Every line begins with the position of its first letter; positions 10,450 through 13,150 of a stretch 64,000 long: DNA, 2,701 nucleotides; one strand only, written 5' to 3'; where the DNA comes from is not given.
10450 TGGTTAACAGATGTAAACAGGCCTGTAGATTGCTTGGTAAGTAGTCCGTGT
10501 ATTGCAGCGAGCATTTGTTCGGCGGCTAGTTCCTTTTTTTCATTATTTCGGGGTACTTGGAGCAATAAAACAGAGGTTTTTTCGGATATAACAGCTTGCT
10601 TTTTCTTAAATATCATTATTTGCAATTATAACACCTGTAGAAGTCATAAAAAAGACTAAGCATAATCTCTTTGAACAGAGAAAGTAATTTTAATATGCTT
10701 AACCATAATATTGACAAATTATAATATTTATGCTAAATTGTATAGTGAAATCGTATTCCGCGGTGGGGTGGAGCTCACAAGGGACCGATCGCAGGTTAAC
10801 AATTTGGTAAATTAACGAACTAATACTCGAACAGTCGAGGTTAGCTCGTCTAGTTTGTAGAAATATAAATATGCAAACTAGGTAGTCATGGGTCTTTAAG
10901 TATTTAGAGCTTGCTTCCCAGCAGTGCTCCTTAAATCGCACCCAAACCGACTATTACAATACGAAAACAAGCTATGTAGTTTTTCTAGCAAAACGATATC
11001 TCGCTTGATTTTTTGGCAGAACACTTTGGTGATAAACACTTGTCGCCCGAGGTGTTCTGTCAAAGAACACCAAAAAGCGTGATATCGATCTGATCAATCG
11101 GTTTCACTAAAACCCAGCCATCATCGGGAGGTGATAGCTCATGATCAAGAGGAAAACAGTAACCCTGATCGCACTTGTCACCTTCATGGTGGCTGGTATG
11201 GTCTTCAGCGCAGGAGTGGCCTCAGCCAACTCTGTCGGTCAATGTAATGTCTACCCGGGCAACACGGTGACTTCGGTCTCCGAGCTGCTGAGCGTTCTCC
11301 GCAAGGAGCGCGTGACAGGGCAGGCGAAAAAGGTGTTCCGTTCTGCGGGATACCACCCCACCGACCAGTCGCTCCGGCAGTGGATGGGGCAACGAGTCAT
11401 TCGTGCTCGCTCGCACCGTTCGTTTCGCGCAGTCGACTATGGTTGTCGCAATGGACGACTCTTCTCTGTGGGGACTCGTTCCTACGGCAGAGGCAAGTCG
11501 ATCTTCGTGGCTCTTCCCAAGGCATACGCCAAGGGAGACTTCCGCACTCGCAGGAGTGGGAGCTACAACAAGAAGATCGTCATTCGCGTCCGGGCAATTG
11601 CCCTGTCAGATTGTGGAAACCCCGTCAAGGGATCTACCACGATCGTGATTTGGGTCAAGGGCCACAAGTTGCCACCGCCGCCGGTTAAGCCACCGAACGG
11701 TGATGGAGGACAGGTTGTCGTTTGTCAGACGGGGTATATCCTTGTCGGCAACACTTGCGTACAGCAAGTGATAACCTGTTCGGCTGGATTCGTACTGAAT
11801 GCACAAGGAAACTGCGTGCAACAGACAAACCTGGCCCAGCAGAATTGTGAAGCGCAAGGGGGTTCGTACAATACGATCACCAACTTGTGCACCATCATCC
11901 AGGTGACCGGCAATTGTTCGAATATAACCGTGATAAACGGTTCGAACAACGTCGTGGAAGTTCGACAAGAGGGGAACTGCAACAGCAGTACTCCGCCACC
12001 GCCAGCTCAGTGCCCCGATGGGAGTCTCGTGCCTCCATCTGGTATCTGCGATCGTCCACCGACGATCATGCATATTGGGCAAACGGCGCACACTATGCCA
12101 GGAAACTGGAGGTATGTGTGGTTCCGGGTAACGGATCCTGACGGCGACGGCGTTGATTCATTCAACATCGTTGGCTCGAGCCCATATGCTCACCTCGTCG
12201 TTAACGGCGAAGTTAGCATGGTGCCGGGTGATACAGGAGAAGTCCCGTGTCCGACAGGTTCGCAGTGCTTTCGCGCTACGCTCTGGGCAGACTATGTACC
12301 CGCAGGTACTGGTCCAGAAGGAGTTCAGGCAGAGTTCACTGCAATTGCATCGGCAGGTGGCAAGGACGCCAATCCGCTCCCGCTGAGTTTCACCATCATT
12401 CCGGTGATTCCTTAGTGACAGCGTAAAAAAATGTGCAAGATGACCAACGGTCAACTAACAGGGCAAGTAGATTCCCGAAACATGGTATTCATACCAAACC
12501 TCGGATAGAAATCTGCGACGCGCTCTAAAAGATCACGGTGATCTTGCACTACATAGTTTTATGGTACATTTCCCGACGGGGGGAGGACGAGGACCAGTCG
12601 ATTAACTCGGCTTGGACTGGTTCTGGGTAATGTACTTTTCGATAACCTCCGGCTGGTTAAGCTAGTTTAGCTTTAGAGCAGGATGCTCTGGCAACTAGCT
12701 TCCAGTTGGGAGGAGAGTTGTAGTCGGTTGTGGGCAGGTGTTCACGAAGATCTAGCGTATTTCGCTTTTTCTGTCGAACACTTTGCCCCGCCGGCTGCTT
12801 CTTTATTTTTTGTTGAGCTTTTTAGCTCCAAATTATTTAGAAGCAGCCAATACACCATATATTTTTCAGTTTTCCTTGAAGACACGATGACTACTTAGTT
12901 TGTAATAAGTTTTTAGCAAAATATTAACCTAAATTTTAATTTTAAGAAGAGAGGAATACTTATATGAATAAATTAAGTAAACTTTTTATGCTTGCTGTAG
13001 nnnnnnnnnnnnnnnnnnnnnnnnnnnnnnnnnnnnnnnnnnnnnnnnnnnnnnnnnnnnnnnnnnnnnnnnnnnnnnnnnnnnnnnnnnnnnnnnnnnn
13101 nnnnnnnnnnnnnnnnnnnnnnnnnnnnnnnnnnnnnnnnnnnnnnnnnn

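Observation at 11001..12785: GC-rich ~1.7-kb island bounded by imperfect direct repeats, encoding a secreted Cys/Pro-rich protein; possible horizontal acquisition (host-derived?)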

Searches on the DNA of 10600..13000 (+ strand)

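Call 46: search_rna_families(source=window, start=10600, end=13000, threshold=evalue, max_evalue=5)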
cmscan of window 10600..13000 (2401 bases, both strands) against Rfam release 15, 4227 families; matches with E-value up to 5: 3.
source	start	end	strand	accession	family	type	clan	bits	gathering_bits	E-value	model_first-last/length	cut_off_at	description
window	11115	11193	-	RF00918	mir-872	Gene; miRNA;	-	21.5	75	0.37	1-81/81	no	mir-872 microRNA precursor family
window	10850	10881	+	RF03549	mir-15_2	Gene; miRNA;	-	18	80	3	12-43/56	no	mir-15_2 microRNA precursor family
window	12871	12950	+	RF00067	SNORD15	Gene; snRNA; snoRNA; CD-box;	CL00045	14.9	75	3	1-146/146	no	Small nucleolar RNA SNORD15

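Call 97: search_rna_families(source=L016, start=1900, end=3200, threshold=evalue, max_evalue=0.01)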
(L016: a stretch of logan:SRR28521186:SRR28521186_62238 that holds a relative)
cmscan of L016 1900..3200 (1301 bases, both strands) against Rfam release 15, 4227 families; matches with E-value up to 0.01: 0.
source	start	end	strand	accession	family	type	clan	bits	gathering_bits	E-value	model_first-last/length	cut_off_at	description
